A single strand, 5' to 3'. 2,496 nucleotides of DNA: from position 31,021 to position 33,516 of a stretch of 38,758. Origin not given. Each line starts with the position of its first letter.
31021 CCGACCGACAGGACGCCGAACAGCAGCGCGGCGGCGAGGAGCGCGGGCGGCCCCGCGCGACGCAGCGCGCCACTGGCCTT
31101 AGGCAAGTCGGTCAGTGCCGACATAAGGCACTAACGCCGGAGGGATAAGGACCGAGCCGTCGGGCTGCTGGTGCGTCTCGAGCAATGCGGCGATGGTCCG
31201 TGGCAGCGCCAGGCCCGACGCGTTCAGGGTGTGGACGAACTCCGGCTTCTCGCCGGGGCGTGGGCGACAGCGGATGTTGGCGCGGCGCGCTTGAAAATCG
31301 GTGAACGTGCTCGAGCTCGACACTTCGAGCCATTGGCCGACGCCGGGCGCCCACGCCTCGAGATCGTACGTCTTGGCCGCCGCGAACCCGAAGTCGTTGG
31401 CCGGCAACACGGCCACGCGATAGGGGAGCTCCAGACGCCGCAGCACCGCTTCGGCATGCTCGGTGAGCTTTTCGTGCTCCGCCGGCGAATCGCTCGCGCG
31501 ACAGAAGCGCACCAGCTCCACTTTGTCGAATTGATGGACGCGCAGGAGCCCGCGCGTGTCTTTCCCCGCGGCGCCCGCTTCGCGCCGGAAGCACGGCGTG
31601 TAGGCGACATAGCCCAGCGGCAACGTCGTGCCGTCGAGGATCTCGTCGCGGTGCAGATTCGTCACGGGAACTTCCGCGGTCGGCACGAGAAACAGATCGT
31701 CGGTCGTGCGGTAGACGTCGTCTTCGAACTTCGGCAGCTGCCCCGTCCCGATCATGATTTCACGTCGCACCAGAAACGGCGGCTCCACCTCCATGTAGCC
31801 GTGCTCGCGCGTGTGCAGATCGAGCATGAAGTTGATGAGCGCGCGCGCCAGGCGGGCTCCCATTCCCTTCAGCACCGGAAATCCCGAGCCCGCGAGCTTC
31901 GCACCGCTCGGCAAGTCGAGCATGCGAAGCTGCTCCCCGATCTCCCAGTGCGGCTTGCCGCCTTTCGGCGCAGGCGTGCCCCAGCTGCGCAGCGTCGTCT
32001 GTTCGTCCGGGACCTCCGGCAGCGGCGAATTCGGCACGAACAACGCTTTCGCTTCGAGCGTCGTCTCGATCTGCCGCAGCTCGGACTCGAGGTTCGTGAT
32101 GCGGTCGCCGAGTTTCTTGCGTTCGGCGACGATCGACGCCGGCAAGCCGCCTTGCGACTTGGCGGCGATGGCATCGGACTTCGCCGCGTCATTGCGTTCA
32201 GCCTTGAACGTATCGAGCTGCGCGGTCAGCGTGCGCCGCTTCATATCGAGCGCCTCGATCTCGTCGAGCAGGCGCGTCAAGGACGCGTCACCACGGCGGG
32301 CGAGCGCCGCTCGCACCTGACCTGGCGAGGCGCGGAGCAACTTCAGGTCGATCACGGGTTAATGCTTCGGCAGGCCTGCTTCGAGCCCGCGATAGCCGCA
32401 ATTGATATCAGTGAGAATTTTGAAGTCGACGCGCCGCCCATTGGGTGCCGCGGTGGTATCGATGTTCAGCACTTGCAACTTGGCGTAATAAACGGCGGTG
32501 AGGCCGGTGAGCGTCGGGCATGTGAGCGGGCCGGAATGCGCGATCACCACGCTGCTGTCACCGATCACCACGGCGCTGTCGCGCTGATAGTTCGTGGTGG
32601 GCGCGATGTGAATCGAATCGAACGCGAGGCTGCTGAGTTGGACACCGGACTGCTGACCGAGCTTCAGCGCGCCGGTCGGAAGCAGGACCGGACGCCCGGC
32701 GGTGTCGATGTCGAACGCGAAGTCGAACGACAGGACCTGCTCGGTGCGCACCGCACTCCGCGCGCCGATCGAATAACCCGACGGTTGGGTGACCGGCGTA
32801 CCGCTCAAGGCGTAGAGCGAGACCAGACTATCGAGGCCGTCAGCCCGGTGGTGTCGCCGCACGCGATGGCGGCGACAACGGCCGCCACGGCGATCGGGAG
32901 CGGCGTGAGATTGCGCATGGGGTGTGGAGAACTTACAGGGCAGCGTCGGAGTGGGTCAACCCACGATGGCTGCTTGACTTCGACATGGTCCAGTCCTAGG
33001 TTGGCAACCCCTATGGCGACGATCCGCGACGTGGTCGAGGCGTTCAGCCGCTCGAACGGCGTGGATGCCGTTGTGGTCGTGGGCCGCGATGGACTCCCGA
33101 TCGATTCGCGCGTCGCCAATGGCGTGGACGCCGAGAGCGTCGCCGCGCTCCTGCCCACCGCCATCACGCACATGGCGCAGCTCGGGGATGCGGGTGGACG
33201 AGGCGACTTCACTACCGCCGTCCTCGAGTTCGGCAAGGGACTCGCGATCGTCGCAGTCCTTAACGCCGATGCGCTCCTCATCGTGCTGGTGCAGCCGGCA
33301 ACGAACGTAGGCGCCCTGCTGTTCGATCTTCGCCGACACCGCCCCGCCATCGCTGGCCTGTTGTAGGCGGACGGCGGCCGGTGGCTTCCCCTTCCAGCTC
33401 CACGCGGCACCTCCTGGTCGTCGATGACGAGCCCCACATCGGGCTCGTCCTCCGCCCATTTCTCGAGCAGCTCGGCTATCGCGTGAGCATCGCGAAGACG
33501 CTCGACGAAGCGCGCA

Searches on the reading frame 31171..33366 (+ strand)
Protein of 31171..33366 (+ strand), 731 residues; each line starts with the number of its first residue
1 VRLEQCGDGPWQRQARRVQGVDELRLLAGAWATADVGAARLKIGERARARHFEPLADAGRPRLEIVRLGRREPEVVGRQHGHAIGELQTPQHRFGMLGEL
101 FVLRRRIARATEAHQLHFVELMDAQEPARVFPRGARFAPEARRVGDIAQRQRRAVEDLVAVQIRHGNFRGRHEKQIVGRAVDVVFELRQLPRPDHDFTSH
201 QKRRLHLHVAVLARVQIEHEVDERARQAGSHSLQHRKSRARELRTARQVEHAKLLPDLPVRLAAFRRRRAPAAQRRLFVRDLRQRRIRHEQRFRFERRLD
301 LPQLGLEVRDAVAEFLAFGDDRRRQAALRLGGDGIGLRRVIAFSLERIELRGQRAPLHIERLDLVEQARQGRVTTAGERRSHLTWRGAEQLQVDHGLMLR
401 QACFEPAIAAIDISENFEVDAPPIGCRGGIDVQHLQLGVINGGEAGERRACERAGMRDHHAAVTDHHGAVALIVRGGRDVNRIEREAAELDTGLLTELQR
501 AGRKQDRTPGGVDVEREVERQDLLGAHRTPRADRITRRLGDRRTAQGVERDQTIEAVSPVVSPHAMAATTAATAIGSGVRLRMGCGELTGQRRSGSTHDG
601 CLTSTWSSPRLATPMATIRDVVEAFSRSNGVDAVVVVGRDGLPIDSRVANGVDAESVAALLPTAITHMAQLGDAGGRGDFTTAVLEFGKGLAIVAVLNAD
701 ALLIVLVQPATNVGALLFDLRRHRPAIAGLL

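Call 97: search_protein_families(library=pfam, proteins=[window:31171-33366:+], max_evalue=0.000001)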
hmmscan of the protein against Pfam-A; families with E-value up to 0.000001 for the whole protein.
window:31171-33366:+ (731 aa): 1 family
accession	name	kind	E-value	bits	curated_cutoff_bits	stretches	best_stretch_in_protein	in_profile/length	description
PF03259.23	Robl_LC7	-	1.1e-08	35.1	23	1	620-706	4-90/91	Roadblock/LC7 domain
